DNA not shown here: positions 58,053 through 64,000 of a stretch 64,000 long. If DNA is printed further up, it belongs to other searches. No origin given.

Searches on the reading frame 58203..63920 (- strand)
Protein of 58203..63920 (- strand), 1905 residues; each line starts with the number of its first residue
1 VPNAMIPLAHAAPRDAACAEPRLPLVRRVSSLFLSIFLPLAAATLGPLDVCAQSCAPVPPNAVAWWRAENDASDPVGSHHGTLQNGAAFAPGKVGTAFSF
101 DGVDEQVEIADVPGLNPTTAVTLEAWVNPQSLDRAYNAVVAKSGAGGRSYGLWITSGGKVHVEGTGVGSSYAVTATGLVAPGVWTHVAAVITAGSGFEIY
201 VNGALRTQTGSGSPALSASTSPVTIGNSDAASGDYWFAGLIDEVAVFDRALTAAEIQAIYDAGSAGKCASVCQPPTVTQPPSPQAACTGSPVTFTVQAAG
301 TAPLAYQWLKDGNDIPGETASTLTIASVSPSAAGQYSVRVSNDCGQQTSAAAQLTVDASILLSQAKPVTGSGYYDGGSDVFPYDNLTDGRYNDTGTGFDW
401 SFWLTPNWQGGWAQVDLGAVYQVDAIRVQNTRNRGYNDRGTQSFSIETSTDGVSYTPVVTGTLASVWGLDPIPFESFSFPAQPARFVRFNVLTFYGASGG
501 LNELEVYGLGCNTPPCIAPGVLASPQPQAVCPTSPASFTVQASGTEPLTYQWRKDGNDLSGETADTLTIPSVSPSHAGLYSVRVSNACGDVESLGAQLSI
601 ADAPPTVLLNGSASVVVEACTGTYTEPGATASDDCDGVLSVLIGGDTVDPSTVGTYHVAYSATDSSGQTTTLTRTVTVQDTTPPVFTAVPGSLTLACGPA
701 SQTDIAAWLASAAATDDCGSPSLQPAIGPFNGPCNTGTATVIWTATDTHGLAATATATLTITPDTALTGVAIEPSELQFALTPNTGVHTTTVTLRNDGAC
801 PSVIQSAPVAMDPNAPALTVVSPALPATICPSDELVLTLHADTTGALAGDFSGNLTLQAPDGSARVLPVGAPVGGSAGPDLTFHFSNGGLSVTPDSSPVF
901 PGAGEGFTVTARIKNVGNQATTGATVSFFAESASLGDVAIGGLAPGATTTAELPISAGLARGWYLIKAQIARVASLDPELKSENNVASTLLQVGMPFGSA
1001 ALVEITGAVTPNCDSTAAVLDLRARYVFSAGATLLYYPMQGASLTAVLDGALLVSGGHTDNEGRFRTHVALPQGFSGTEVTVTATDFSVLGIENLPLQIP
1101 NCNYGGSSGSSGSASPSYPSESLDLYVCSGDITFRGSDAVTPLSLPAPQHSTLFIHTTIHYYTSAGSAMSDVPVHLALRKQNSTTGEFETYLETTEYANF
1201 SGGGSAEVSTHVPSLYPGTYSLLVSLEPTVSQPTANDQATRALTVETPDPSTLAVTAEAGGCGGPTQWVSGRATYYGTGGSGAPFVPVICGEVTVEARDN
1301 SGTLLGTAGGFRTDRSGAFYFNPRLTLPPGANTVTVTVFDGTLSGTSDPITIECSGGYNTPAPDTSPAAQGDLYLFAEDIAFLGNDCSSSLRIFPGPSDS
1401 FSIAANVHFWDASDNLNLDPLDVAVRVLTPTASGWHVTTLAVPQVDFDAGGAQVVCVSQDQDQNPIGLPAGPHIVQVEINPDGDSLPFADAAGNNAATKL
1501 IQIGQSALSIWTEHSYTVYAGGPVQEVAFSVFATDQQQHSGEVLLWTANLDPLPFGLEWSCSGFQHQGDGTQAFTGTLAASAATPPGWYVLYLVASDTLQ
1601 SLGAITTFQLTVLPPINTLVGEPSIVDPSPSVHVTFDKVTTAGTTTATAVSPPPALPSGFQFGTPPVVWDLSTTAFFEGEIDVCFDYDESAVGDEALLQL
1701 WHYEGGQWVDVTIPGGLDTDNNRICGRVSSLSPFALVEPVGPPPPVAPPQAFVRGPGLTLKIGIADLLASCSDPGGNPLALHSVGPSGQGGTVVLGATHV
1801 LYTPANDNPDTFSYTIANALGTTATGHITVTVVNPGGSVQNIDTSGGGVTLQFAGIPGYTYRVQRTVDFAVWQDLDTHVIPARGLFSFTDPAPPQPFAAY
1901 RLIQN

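Call 8: search_protein_families(library=pfam, proteins=[window:58203-63920:-], max_evalue=0.001)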
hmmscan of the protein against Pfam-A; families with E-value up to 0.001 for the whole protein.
window:58203-63920:- (1905 aa): 11 families
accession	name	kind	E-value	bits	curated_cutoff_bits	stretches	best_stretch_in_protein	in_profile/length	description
PF13385.13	Laminin_G_3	-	6.8e-32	111.1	27.6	1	101-257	1-151/151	Concanavalin A-like lectin/glucanases superfamily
PF13927.12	Ig_3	-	1.4e-24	86.8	30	2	274-342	1-78/78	Immunoglobulin domain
PF07679.22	I-set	-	1.9e-18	66.7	23.7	2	275-356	1-90/90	Immunoglobulin I-set domain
PF16403.11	Bact_surface_Ig-like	-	3.5e-15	56.2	27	1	609-678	3-71/71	Bacterial surface protein, Ig-like domain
PF00754.31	F5_F8_type_C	-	8.5e-13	49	28.2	1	372-493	6-114/127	F5/8 type C domain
PF13895.12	Ig_2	-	1.3e-12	48.2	27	2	281-356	6-79/79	Immunoglobulin domain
PF22633.2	F5_F8_type_C_2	-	1.7e-11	45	27.8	1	385-488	1-90/91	NedA-like, galactose-binding domain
PF07705.17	CARDB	-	5.8e-09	36.5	22.7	1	893-987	7-99/101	CARDB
PF17963.7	Big_9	-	8e-09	36.7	23.6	1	1745-1831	4-89/89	Bacterial Ig domain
PF19408.5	PKD_6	-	9.8e-07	29.5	25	0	281-351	9-79/82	PKD-like domain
PF17892.7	Cadherin_5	-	1.7e-06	28.2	26.5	1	1762-1832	24-97/98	Cadherin-like domain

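Call 9: search_protein_families(library=padloc, proteins=[window:58203-63920:-], max_evalue=0.001)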
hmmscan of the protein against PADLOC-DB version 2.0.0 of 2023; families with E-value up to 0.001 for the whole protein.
window:58203-63920:- (1905 aa): 0 families
